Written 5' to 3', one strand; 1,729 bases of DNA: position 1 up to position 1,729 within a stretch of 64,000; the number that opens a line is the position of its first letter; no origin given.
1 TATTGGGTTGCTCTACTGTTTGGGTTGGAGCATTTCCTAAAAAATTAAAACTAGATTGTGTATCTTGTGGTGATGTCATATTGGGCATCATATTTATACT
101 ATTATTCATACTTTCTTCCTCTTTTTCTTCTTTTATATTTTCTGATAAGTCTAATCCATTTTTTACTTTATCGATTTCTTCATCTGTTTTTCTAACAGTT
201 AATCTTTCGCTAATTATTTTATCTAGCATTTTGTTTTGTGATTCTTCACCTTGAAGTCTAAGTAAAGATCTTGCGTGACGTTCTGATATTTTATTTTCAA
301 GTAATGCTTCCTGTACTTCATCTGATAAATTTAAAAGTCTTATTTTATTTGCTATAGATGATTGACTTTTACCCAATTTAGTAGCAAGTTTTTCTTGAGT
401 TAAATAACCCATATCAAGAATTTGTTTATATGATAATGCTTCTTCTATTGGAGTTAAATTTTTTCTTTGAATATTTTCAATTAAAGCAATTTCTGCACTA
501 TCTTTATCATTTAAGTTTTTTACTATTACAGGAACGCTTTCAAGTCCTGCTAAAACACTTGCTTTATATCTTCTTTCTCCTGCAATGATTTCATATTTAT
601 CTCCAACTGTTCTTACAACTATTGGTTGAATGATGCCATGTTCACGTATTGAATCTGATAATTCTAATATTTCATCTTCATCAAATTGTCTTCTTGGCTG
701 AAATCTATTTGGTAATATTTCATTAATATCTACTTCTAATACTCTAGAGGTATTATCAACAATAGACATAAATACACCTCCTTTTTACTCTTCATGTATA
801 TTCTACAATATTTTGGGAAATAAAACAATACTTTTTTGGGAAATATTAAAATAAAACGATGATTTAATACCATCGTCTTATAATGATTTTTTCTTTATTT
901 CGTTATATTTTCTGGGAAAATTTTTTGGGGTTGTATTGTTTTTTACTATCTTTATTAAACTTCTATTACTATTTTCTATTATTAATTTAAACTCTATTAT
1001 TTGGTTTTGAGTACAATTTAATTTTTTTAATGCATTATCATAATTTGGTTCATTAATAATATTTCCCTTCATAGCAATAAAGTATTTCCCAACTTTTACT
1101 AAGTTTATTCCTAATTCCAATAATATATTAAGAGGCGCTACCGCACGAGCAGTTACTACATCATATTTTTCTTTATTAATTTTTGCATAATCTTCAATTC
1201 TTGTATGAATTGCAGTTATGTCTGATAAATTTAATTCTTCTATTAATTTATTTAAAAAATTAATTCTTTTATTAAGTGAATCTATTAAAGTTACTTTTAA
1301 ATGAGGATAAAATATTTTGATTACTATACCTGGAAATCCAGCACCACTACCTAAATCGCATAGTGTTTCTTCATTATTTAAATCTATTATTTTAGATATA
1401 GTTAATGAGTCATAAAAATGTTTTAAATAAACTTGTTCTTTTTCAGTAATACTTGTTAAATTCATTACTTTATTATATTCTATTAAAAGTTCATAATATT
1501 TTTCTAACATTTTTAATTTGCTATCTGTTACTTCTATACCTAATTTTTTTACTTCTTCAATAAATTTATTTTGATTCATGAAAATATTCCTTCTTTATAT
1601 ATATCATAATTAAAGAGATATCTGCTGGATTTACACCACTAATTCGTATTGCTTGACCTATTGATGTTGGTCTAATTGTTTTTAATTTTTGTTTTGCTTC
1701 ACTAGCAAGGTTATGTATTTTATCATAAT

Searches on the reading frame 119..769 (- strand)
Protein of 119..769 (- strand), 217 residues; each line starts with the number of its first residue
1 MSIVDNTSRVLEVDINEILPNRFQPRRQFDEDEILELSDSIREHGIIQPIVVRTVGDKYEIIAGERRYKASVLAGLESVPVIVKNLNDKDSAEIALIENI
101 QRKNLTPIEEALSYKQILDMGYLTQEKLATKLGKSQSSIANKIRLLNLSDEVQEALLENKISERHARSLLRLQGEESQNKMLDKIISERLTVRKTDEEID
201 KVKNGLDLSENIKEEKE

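Call 42: find_homologous_proteins(query=window:119-769:-, max_evalue=1e-30)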
Query seq(217 aa) (217 aa): 7887 proteins with E <= 1e-30 among 8000 candidates; the best 120 are listed.
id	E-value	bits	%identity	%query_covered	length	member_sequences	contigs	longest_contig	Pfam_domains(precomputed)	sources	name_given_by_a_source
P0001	1.6e-101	356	83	95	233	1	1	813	PF17762.9,PF02195.27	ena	-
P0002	5.1e-101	354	82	98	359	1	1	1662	PF17762.9,PF02195.27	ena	-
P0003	1.8e-100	353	84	93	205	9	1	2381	PF17762.9,PF02195.27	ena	-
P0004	2.3e-99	349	83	93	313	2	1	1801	PF17762.9,PF02195.27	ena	-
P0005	7.3e-98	344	83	92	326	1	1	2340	PF00012.27,PF17762.9,PF02195.27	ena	-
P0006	4.5e-96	338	78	94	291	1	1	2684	PF17762.9,PF02195.27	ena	-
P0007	6.4e-96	338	82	91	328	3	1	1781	PF17762.9,PF02195.27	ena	-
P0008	7.4e-96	338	82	91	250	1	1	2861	PF17762.9,PF02195.27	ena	-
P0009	3.7e-91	322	75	93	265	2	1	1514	PF17762.9,PF02195.27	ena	-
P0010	5.0e-90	319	76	91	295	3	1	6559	PF17762.9,PF02195.27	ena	-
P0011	9.8e-90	318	80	85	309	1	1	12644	PF17762.9,PF02195.27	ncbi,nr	ncbi:MAG: ParB/RepB/Spo0J family partition protein, partial [bacterium]|nr:ParB/RepB/Spo0J family pa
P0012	6.9e-89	315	72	94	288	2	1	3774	PF17762.9,PF02195.27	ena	-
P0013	2.4e-88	313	75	92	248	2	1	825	PF17762.9,PF02195.27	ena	-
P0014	3.4e-88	313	72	93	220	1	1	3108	PF17762.9,PF02195.27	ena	-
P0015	1.7e-87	310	74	90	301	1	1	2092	PF17762.9,PF02195.27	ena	-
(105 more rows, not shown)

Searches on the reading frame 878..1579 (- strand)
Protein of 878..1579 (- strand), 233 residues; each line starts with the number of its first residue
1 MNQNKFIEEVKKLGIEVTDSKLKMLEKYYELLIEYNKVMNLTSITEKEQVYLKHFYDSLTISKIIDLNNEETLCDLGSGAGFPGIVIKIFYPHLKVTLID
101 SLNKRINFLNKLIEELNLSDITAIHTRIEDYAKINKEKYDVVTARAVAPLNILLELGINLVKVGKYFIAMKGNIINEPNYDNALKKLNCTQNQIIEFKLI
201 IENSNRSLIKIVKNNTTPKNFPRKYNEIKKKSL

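Call 28: search_protein_families(library=ncbifam, proteins=[window:878-1579:-], max_evalue=0.00001)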
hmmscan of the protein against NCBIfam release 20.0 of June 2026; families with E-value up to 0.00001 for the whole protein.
window:878-1579:- (233 aa): 2 families
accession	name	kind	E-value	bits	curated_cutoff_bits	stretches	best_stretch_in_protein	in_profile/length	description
TIGR00138.1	rsmG_gidB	equivalog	3.4e-49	167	99.5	1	25-193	1-168/183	16S rRNA (guanine(527)-N(7))-methyltransferase RsmG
NF006138.0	PRK08287.1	equivalog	1.4e-06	28.3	210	1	58-196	21-153/189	decarboxylating cobalt-precorrin-6B (C(15))-methyltransferase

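Call 33: find_encoding_contigs(protein=window:878-1579:-, flank=10000, max_places=4)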
Protein window:878-1579:- (233 aa): 8 contigs read that carry it; 4 places shown.
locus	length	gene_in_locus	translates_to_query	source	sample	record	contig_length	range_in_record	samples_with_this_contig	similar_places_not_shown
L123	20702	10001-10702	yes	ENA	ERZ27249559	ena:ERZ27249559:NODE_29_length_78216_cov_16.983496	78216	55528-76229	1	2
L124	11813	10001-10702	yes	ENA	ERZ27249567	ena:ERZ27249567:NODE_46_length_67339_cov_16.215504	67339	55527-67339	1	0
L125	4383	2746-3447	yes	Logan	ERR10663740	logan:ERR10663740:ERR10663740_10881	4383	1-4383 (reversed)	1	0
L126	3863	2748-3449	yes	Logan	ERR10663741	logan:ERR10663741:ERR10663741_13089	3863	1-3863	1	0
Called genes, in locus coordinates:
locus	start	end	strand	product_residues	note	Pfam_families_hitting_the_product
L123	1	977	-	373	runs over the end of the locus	PF00712:DNA_pol3_beta, PF02767:DNA_pol3_beta_2, PF02768:DNA_pol3_beta_3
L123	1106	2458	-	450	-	PF11638:DnaA_N, PF00308:Bac_DnaA, PF01637:ATPase_2 (faint), PF01695:IstB_IS21 (weak), PF13173:AAA_14 (weak), PF13401:AAA_22 (faint), PF00004:AAA, PF08299:Bac_DnaA_C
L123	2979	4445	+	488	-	PF03109:ABC1, PF01163:RIO1 (weak)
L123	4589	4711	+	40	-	PF00468:Ribosomal_L34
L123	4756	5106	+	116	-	PF00825:Ribonuclease_P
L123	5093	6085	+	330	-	PF02096:60KD_IMP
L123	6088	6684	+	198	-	PF13083:KH_KhpA-B, PF01424:R3H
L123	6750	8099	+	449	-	PF10396:TrmE_N, PF00350:Dynamin_N (faint), PF12631:MnmE_helical, PF01926:MMR_HSR1, PF02421:FeoB_N, PF08477:Roc (weak)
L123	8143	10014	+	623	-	PF00890:FAD_binding_2 (faint), PF01134:GIDA, PF07992:Pyr_redox_2 (weak), PF21680:GIDA_C_1st, PF13932:SAM_GIDA_C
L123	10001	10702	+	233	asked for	PF02527:GidB, PF05175:MTS (weak), PF13847:Methyltransf_31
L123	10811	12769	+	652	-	PF02195:ParB_N, PF17762:HTH_ParB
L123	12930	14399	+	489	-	-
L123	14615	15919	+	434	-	PF04932:Wzy_C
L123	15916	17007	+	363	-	PF04055:Radical_SAM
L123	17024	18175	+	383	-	PF13439:Glyco_transf_4, PF20706:GT4-conflict (weak), PF00534:Glycos_transf_1, PF13692:Glyco_trans_1_4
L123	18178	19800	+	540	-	PF13537:GATase_7 (weak), PF00733:Asn_synthase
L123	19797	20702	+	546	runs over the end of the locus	PF12481:DUF3700 (weak), PF13522:GATase_6, PF13537:GATase_7, PF00733:Asn_synthase, PF24167:DUF7411 (weak)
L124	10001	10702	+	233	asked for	PF02527:GidB, PF05175:MTS (weak), PF13847:Methyltransf_31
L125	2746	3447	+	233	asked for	PF02527:GidB, PF05175:MTS (weak), PF13847:Methyltransf_31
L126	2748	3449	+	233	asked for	PF02527:GidB, PF05175:MTS (weak), PF13847:Methyltransf_31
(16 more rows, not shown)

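Call 38: search_protein_families(library=ncbifam, proteins=[L123:10811-12769:+], max_evalue=0.001)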
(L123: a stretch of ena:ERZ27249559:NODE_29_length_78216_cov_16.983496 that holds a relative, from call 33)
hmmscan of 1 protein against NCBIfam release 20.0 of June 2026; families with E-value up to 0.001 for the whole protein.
L123:10811-12769:+ (652 aa): 6 families
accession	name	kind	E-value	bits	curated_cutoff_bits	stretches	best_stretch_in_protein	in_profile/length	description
TIGR04285.1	nucleoid_noc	exception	6.9e-87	291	315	1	10-221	2-211/255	nucleoid occlusion protein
TIGR00180.1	parB_part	domain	2e-54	184.2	58.45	1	9-185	4-185/186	ParB/RepB/Spo0J family partition protein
TIGR03734.1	PRTRC_parB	hypoth_equivalog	3.6e-40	138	278.6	1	24-206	7-193/555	PRTRC system ParB family protein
TIGR03454.1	partition_RepB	equivalog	4.5e-17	62.4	201.5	1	6-146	60-201/325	plasmid partitioning protein RepB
NF010406.0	PRK13832.1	subfamily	4.9e-15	55.1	640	1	10-158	4-151/578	plasmid partitioning protein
NF010440.0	PRK13866.1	equivalog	3.7e-08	32.9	522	1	29-122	84-180/336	plasmid partitioning protein RepB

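Call 39: search_solved_structures(query=L123:10811-12769:+, show_alignments=3)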
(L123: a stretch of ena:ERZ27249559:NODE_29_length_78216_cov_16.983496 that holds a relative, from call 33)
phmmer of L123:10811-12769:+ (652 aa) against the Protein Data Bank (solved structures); distinct sequences matched with E-value up to 0.001: 14.
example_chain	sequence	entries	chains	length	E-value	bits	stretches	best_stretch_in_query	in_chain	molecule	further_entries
7ng0_A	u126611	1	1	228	8.3e-62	212.9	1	10-202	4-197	Nucleoid occlusion protein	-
7nfu_A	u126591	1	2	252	1.9e-61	211.6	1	9-202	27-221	Nucleoid occlusion protein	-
7ol9_A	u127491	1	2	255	9.9e-54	186.2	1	6-202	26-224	Nucleoid occlusion protein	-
1vz0_A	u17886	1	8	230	1.1e-50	176.1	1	10-196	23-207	Chromosome-partitioning protein Spo0J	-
4umk_A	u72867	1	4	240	2.3e-48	168.5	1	4-198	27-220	PROBABLE CHROMOSOME-PARTITIONING PROTEIN PARB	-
6sdk_A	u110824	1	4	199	7.4e-48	166.8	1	10-202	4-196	Stage 0 sporulation protein J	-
7bnk_A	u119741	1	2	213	8.5e-44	153.4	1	9-201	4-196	ParB family protein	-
7o0n_A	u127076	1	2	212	6.2e-43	150.5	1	10-201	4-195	ParB family protein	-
7bnr_A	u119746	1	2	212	6.6e-43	150.4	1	10-201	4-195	ParB family protein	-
6t1f_A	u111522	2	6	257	2.5e-39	138.6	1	16-201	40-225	Chromosome-partitioning protein ParB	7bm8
6y93_A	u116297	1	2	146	4.2e-27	98.3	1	90-202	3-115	Nucleoid occlusion protein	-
6s6h_A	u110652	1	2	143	1.9e-16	63.1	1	93-201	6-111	Chromosome-partitioning protein ParB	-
8qa8_A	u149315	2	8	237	3.5e-12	49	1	10-161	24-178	Transcriptional repressor protein KorB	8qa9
1r71_A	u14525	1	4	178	8.1e-05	24.7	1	67-161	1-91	Transcriptional repressor protein korB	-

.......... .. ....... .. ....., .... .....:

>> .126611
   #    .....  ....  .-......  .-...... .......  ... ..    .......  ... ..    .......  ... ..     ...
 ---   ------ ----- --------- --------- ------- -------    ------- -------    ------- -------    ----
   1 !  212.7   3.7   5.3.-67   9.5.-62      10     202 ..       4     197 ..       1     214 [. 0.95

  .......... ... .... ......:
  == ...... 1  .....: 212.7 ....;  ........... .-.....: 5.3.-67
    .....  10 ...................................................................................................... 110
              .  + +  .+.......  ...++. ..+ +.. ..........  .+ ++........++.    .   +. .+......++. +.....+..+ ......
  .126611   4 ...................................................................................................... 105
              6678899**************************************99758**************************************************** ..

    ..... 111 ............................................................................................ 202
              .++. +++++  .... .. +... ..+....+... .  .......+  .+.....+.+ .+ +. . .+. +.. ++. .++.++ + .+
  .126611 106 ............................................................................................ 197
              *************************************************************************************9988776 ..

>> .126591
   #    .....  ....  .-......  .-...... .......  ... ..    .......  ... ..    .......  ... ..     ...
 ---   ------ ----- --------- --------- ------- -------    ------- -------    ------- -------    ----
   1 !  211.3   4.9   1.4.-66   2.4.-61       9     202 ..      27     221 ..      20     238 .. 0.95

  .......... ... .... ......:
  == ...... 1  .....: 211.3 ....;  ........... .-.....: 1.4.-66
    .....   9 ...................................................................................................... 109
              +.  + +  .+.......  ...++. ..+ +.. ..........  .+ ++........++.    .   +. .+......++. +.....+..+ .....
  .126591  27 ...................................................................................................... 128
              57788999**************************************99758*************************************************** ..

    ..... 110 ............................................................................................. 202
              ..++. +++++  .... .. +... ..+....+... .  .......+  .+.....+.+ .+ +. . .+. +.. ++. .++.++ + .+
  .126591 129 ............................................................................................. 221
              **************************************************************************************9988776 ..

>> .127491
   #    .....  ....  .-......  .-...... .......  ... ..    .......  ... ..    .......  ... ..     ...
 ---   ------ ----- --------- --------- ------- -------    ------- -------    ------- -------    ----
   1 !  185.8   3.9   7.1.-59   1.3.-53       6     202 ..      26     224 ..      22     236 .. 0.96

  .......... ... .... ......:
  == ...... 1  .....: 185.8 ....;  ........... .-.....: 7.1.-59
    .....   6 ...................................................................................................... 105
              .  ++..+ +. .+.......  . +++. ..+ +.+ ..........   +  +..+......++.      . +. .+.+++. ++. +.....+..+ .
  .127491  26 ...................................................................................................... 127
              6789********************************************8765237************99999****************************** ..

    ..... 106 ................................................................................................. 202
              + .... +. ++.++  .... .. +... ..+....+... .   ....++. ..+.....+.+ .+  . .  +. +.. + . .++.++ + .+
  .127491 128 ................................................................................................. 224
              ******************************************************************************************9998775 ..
